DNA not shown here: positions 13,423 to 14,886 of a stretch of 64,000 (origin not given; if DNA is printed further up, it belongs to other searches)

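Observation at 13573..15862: Pol-beta nucleotidyltransferase plus NPP-family phosphodiesterase pair embedded between the tyrosine-kinase and membrane-protein genes of the EPS operon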

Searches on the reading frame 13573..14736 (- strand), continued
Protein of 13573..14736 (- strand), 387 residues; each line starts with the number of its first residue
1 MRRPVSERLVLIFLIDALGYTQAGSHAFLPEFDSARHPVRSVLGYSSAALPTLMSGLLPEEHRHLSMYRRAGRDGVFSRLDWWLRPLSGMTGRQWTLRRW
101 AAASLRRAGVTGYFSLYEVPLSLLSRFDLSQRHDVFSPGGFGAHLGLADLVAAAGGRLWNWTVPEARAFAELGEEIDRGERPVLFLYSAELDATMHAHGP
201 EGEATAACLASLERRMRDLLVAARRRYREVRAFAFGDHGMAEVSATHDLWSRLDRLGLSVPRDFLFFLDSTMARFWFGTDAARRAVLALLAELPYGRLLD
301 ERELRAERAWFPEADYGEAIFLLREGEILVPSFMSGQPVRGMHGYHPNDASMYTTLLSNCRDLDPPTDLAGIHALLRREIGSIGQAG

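Call 71: search_solved_structures(query=A3, max_evalue=0.001, show_alignments=2)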
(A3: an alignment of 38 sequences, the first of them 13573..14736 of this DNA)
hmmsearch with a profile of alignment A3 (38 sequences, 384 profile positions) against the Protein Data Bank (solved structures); distinct sequences matched with E-value up to 0.001: 34.
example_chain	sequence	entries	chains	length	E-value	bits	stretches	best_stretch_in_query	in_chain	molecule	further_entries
7mw8_D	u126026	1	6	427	1.6e-11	46.9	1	176-247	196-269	Phosphodiesterase-nucleotide pyrophosphatase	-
2gsn_A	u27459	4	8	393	1.9e-11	46.6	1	176-247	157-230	phosphodiesterase-nucleotide pyrophosphatase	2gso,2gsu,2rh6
5tcd_A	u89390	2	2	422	7.8e-10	41.3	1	129-245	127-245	Ectonucleotide pyrophosphatase/phosphodiesterase family member 7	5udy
7n1s_A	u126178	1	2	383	1.3e-09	40.5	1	176-247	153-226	Phosphodiesterase-nucleotide pyrophosphatase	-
5ege_A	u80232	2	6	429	5.4e-08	35.2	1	164-242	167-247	Ectonucleotide pyrophosphatase/phosphodiesterase family member 6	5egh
5veo_A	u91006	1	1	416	0.00012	24.2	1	179-245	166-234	Ectonucleotide pyrophosphatase/phosphodiesterase family member 5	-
5ven_A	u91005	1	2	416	0.00013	24.1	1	179-245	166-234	Ectonucleotide pyrophosphatase/phosphodiesterase family member 5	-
5ohi_A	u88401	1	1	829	0.00031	22.8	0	155-242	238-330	Ectonucleotide pyrophosphatase/phosphodiesterase family member 2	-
6y5m_A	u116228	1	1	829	0.00031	22.8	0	155-242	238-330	Ectonucleotide pyrophosphatase/phosphodiesterase family member 2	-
3nkm_A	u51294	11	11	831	0.00031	22.8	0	155-242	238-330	Ectonucleotide pyrophosphatase/phosphodiesterase family member 2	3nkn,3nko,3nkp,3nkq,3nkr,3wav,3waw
7mfh_A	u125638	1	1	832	0.00031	22.8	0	155-242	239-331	Ectonucleotide pyrophosphatase/phosphodiesterase family member 2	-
7p0k_AAA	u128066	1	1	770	0.00031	22.8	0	155-242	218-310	Isoform 2 of Ectonucleotide pyrophosphatase/phosphodiesterase family member 2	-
6leh_A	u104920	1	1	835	0.00032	22.8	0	155-242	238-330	Ectonucleotide pyrophosphatase/phosphodiesterase family member 2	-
5lia_A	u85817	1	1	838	0.00032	22.8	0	155-242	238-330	Ectonucleotide pyrophosphatase/phosphodiesterase family member 2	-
5olb_A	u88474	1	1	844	0.00032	22.8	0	155-242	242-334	Ectonucleotide pyrophosphatase/phosphodiesterase family member 2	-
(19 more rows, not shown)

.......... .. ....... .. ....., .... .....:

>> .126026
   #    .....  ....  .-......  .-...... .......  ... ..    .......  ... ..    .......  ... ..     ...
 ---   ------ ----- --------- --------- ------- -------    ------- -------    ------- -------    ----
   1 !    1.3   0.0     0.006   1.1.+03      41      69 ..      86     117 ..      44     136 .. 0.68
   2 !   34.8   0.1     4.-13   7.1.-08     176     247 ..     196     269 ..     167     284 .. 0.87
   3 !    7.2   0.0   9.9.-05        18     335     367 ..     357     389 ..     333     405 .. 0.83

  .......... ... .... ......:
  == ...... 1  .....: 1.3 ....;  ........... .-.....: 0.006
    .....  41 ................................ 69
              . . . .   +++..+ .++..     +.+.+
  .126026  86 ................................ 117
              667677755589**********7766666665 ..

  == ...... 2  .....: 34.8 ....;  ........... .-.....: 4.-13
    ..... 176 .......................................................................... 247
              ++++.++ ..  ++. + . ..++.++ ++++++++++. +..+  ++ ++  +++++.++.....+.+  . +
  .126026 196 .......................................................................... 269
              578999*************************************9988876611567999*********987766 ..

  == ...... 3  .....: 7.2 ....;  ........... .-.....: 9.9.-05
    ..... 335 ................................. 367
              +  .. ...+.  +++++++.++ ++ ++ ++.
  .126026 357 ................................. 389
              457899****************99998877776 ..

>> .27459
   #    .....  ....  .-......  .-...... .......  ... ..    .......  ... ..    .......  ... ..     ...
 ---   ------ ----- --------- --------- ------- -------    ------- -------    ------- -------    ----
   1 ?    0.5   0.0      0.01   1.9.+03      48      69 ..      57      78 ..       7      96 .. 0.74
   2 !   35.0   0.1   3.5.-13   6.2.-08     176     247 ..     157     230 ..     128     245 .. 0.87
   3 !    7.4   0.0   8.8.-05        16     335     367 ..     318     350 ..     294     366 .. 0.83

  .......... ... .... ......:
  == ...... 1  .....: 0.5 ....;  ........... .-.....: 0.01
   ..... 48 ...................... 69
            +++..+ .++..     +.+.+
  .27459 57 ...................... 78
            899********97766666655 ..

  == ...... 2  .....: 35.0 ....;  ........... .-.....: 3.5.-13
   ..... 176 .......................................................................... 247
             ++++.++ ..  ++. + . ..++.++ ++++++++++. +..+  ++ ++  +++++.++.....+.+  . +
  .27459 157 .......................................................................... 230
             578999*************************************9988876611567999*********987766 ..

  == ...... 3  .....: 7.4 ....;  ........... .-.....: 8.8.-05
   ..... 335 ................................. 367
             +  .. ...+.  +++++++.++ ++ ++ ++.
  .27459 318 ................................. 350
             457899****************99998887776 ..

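Call 77: find_related_loci(query=A3, collection=metagenome_contigs, flank=8000)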
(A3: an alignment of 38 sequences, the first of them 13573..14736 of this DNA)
Query A3 (387 aa) in metagenome_contigs; peptide patterns used: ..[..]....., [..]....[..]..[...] (x = any residue, [..] = any of these).
600 stretches matched a pattern (row limit reached: there are more); 545 encode a relative of the query (tblastn E <= 1e-3); the best 80 are kept; 80 distinct loci.
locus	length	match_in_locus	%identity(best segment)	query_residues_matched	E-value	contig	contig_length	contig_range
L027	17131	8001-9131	45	9-381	1e-97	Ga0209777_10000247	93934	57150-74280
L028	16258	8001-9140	43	1-380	1e-79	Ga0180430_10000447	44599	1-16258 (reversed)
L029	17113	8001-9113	41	8-376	3e-78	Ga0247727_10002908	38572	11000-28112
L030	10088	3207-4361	42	3-387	8e-76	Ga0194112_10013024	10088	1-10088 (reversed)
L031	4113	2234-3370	39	6-382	2e-75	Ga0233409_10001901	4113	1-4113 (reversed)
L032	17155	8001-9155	34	4-386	6e-75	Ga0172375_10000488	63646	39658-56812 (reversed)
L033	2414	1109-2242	39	6-381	4e-75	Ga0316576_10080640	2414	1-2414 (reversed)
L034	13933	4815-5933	34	7-377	1e-72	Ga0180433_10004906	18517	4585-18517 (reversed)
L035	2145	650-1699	43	10-359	1e-74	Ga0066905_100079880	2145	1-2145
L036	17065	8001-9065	41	5-359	2e-71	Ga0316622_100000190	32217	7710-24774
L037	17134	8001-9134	35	7-379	6e-71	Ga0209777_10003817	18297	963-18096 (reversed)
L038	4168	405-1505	39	7-370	9e-71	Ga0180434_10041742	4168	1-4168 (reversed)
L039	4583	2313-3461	42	2-385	2e-70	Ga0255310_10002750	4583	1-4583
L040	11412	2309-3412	34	7-369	7e-70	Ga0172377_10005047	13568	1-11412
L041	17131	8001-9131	32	4-377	1e-69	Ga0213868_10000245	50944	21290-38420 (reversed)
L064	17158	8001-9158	34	1-384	5e-66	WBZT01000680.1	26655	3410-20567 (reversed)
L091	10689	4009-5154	36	4-382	5e-64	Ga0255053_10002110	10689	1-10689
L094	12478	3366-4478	38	8-376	5e-64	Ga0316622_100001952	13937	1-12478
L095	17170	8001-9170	35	3-387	8e-64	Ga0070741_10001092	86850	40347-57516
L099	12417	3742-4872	33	7-383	2e-63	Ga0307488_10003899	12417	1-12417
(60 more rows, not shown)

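Call 81: search_protein_families(library=pfam, proteins=[L064:7559-7960:+, L064:9182-10723:+, L064:5811-7067:+, L095:7589-7969:+, L095:9269-10483:+, L095:5771-7573:+, L091:5171-6706:+, L091:1596-3068:+, L099:4872-6431:+, L094:4510-6021:+], max_evalue=0.001)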
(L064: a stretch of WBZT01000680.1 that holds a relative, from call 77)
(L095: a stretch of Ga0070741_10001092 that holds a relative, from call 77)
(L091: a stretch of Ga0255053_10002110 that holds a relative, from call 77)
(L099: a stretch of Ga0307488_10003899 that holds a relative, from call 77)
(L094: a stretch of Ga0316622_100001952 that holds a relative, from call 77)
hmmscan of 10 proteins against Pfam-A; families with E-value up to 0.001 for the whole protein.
L064:7559-7960:+ (133 aa): 2 families
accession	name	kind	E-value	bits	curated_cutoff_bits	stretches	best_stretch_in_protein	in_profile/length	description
PF01740.26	STAS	-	1.6e-18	66.9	22.6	1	26-125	3-103/106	STAS domain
PF13466.11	STAS_2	-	4.3e-11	43.3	29.2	1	36-115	1-79/80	STAS domain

L064:9182-10723:+ (513 aa): 4 families
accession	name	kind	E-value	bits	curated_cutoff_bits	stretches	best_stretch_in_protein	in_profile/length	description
PF13440.11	Polysacc_synt_3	-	5.6e-15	55.8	23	1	37-339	11-293/293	Polysaccharide biosynthesis protein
PF01554.23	MatE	-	7.9e-15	55.3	24.9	2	239-386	12-160/161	MatE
PF01943.22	Polysacc_synt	-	2.4e-12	47.3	28.2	1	21-286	19-272/274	Polysaccharide biosynthesis protein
PF03023.19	MurJ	-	8.6e-06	25.1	27.4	1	168-455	144-442/451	Lipid II flippase MurJ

L064:5811-7067:+ (418 aa): 2 families
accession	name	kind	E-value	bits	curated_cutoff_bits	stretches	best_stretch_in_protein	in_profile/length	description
PF07228.17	SpoIIE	-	5e-40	137.9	25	1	201-395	6-191/192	Stage II sporulation protein E (SpoIIE)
PF00072.30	Response_reg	-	5.9e-26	91.2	30.2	1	3-114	1-110/111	Response regulator receiver domain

L095:7589-7969:+ (126 aa): 2 families
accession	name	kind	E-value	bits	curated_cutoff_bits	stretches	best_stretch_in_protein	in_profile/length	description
PF00072.30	Response_reg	-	9.5e-29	100.2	30.2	1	5-116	1-110/111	Response regulator receiver domain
PF23198.2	PDE8A_N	-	0.00062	20.1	29.6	1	22-92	30-101/147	PDE8A-like, N-terminal domain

L095:9269-10483:+ (404 aa): 1 family
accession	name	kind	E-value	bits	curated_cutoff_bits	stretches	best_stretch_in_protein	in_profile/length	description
PF06245.16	DUF1015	-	8.8e-102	340.8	25.8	1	4-317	1-325/325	Protein of unknown function (DUF1015)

L095:5771-7573:+ (600 aa): 4 families
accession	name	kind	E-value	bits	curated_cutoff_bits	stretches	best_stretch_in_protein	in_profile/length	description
PF07228.17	SpoIIE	-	9e-46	156.7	25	1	409-598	2-189/192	Stage II sporulation protein E (SpoIIE)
PF13581.12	HATPase_c_2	-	1.3e-23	83.8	27.4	1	21-139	4-127/127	Histidine kinase-like ATPase domain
PF13492.12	GAF_3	-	0.00026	21.8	27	1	258-347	48-129/129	GAF domain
PF13185.12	GAF_2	-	0.0004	21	28.6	0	201-342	5-132/136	GAF domain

L091:5171-6706:+ (511 aa): 3 families
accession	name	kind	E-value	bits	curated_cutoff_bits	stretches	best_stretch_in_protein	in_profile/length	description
PF13440.11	Polysacc_synt_3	-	6.4e-16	58.9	23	1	38-340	11-292/293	Polysaccharide biosynthesis protein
PF01943.22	Polysacc_synt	-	1.7e-12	47.8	28.2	1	25-289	22-273/274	Polysaccharide biosynthesis protein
PF01554.23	MatE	-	1.5e-08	34.9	24.9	1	245-388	16-160/161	MatE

L091:1596-3068:+ (490 aa): 2 families
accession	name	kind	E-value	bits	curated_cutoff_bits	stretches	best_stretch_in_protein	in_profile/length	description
PF07228.17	SpoIIE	-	1.2e-35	123.6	25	1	293-489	4-191/192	Stage II sporulation protein E (SpoIIE)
PF00072.30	Response_reg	-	1.2e-25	90.3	30.2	1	98-209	2-111/111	Response regulator receiver domain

L099:4872-6431:+ (519 aa): 1 family
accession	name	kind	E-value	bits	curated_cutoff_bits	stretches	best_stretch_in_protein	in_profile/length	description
PF01554.23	MatE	-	2.8e-05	24.3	24.9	1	234-383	8-158/161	MatE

L094:4510-6021:+ (503 aa): 1 family
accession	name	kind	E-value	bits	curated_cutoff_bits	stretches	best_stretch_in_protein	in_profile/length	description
PF13440.11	Polysacc_synt_3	-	1.5e-09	38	23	1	36-331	10-285/293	Polysaccharide biosynthesis protein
